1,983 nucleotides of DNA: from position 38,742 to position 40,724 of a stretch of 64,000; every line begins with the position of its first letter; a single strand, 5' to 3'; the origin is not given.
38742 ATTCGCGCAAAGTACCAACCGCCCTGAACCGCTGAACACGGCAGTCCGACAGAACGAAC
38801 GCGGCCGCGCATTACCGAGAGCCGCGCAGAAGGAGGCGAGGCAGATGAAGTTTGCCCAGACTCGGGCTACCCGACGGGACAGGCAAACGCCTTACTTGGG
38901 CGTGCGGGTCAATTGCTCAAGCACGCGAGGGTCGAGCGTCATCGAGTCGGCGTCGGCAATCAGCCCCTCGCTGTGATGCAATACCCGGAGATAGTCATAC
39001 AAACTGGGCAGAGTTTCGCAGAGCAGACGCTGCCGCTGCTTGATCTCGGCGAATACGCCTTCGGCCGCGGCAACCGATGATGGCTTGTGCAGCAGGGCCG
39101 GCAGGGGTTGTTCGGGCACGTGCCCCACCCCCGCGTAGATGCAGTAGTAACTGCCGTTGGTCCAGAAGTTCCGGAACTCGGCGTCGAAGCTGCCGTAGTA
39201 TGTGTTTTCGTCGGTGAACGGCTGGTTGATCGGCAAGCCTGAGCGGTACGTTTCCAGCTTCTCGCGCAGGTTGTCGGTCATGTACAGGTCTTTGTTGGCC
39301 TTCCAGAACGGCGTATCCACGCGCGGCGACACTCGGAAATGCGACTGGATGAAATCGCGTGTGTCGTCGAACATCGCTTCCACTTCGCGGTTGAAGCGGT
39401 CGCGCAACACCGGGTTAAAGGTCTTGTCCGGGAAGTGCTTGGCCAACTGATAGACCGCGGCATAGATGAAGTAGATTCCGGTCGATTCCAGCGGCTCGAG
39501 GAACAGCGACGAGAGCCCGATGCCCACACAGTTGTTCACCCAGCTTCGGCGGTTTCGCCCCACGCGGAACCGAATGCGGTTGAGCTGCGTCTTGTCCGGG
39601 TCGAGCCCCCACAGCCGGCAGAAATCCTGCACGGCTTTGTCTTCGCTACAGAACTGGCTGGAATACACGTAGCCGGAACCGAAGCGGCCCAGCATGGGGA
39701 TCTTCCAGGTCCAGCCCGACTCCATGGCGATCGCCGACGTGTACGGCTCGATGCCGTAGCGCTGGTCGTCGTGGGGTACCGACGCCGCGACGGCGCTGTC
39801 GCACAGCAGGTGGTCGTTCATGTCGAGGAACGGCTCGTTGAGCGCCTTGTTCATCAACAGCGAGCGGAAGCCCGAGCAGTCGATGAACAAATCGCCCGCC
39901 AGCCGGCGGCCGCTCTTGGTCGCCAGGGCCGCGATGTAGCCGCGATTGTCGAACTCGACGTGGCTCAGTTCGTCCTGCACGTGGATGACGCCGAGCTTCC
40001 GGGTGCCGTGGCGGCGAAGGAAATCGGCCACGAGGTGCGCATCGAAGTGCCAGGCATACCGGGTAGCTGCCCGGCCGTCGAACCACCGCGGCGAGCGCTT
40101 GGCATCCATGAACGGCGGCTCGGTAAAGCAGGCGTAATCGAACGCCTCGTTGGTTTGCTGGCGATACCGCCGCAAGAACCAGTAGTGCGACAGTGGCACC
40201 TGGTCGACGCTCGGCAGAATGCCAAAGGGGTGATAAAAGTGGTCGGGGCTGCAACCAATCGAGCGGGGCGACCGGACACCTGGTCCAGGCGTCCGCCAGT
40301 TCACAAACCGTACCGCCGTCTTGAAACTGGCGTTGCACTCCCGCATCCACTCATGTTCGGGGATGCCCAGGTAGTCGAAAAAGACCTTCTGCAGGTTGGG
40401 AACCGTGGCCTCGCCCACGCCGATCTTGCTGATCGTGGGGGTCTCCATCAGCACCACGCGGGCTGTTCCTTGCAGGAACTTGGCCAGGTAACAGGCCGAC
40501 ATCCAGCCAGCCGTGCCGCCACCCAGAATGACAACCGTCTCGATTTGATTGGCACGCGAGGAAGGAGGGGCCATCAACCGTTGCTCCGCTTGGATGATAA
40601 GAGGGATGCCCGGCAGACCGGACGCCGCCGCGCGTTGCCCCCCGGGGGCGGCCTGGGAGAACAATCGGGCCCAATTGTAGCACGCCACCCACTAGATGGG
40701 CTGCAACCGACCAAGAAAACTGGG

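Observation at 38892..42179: Two different flavin-dependent halogenases in tandem, outside any recognisable biosynthetic cluster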

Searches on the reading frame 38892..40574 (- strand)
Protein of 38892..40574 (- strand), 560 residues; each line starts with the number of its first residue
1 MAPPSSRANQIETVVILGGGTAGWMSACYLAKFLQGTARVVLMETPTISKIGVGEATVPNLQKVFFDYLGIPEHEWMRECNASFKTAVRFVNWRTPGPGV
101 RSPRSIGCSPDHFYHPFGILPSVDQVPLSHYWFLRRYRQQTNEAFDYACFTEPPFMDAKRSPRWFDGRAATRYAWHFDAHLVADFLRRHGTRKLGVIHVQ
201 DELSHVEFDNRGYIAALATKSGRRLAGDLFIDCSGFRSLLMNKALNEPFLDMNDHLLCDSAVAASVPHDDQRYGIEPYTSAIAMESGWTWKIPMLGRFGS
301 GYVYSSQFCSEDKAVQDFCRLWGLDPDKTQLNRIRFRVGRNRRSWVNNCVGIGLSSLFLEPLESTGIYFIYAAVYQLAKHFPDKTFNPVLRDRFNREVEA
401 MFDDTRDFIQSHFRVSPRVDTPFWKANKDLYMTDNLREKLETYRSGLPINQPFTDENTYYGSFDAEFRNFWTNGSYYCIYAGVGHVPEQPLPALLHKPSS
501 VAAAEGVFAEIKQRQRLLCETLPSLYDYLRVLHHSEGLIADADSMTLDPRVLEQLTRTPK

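Call 7: search_protein_families(library=pfam, proteins=[window:38892-40574:-], max_evalue=0.01)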
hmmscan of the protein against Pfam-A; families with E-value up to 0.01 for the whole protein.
window:38892-40574:- (560 aa): 1 family
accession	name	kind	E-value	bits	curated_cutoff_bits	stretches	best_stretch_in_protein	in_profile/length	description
PF04820.20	Trp_halogenase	-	2.6e-157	524.8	21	1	14-494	2-453/458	Tryptophan halogenase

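Call 8: search_protein_families(library=ncbifam, proteins=[window:38892-40574:-], max_evalue=0.01)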
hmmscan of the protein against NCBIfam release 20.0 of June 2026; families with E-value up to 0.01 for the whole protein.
window:38892-40574:- (560 aa): 6 families
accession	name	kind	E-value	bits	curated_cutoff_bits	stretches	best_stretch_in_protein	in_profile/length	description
NF049967.1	QhpG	equivalog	1.5e-06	27.4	240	0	177-293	87-184/423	flavin-dependent monooxygenase QhpG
NF038171.1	maturase_LodB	equivalog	2.3e-06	27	400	1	14-81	2-66/361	lysine-epsilon-oxidase maturase LodB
NF006021.0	PRK08163.1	equivalog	8.7e-06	25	459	1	10-74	4-65/398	3-hydroxybenzoate 6-monooxygenase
NF033113.0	halo_ClmS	equivalog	4.7e-05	22.1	900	0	176-297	108-223/570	chloramphenicol-biosynthetic FADH2-dependent halogenase CmlS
TIGR02032.1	GG-red-SF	subfamily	0.00027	20.8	158.8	0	196-369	107-285/297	geranylgeranyl reductase family protein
NF005720.0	PRK07538.1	subfamily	0.0093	14.9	400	0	12-66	3-55/418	hypothetical protein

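Call 9: search_solved_structures(query=window:38892-40574:-, max_evalue=0.00001, show_alignments=2)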
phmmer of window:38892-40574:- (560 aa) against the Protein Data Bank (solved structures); distinct sequences matched with E-value up to 0.00001: 30.
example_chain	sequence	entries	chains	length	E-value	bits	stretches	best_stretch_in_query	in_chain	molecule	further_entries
6ul2_A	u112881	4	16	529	3.5e-259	864.4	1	9-533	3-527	Tryptophan 6-halogenase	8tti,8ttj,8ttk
7cu0_A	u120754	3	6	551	4.5e-258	860.8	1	6-534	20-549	Tryptophan 6-halogenase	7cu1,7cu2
8rs4_A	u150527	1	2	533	7.9e-258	860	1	8-534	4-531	Tryptophan 6-halogenase ThaL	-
6h43_A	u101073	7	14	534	9.1e-258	859.7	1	9-534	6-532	Tryptophan 6-halogenase Thal | Tryptophan 6-halogenase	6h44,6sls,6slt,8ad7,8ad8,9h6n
7aqu_A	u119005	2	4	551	4.2e-257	857.6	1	6-534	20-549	Tryptophan 6-halogenase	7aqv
6ib5_A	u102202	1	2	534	8.4e-257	856.6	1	9-534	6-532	Tryptophan 6-halogenase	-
7ju0_A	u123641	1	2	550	3.4e-247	824.8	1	6-533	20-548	Flavin-dependent tryptophan halogenase RebH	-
2e4g_A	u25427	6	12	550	8.8e-247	823.5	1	6-533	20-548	Tryptophan halogenase | Tryptophan 7-halogenase RebH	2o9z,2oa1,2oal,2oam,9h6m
6p00_A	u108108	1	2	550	4.6e-246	821.1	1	6-533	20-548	Flavin-dependent tryptophan halogenase RebH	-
6p2v_A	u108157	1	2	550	2.5e-245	818.7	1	6-533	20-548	Flavin-dependent tryptophan halogenase RebH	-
4lu6_A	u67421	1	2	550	3.6e-245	818.2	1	8-533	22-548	Flavin-dependent tryptophan halogenase RebH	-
9lmg_A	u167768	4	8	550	3.4e-241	805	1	6-533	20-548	LooH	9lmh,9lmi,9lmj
2apg_A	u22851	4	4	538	1.3e-211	707.3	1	11-536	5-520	tryptophan halogenase PrnA | tryptophan halogenase, PrnA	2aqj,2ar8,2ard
2jkc_A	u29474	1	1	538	3.6e-211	705.9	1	11-536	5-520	Flavin-dependent tryptophan halogenase PrnA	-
4z43_A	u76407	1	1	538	4.7e-211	705.5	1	11-536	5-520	Flavin-dependent tryptophan halogenase PrnA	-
6frl_A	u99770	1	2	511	3.1e-73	250.5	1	10-443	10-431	Tryptophan halogenase superfamily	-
6qgm_a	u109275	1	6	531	2.7e-64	220.9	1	10-428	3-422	VirX1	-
5uao_A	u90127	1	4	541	2.2e-58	201.5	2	173-450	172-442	Tryptophane-5-halogenase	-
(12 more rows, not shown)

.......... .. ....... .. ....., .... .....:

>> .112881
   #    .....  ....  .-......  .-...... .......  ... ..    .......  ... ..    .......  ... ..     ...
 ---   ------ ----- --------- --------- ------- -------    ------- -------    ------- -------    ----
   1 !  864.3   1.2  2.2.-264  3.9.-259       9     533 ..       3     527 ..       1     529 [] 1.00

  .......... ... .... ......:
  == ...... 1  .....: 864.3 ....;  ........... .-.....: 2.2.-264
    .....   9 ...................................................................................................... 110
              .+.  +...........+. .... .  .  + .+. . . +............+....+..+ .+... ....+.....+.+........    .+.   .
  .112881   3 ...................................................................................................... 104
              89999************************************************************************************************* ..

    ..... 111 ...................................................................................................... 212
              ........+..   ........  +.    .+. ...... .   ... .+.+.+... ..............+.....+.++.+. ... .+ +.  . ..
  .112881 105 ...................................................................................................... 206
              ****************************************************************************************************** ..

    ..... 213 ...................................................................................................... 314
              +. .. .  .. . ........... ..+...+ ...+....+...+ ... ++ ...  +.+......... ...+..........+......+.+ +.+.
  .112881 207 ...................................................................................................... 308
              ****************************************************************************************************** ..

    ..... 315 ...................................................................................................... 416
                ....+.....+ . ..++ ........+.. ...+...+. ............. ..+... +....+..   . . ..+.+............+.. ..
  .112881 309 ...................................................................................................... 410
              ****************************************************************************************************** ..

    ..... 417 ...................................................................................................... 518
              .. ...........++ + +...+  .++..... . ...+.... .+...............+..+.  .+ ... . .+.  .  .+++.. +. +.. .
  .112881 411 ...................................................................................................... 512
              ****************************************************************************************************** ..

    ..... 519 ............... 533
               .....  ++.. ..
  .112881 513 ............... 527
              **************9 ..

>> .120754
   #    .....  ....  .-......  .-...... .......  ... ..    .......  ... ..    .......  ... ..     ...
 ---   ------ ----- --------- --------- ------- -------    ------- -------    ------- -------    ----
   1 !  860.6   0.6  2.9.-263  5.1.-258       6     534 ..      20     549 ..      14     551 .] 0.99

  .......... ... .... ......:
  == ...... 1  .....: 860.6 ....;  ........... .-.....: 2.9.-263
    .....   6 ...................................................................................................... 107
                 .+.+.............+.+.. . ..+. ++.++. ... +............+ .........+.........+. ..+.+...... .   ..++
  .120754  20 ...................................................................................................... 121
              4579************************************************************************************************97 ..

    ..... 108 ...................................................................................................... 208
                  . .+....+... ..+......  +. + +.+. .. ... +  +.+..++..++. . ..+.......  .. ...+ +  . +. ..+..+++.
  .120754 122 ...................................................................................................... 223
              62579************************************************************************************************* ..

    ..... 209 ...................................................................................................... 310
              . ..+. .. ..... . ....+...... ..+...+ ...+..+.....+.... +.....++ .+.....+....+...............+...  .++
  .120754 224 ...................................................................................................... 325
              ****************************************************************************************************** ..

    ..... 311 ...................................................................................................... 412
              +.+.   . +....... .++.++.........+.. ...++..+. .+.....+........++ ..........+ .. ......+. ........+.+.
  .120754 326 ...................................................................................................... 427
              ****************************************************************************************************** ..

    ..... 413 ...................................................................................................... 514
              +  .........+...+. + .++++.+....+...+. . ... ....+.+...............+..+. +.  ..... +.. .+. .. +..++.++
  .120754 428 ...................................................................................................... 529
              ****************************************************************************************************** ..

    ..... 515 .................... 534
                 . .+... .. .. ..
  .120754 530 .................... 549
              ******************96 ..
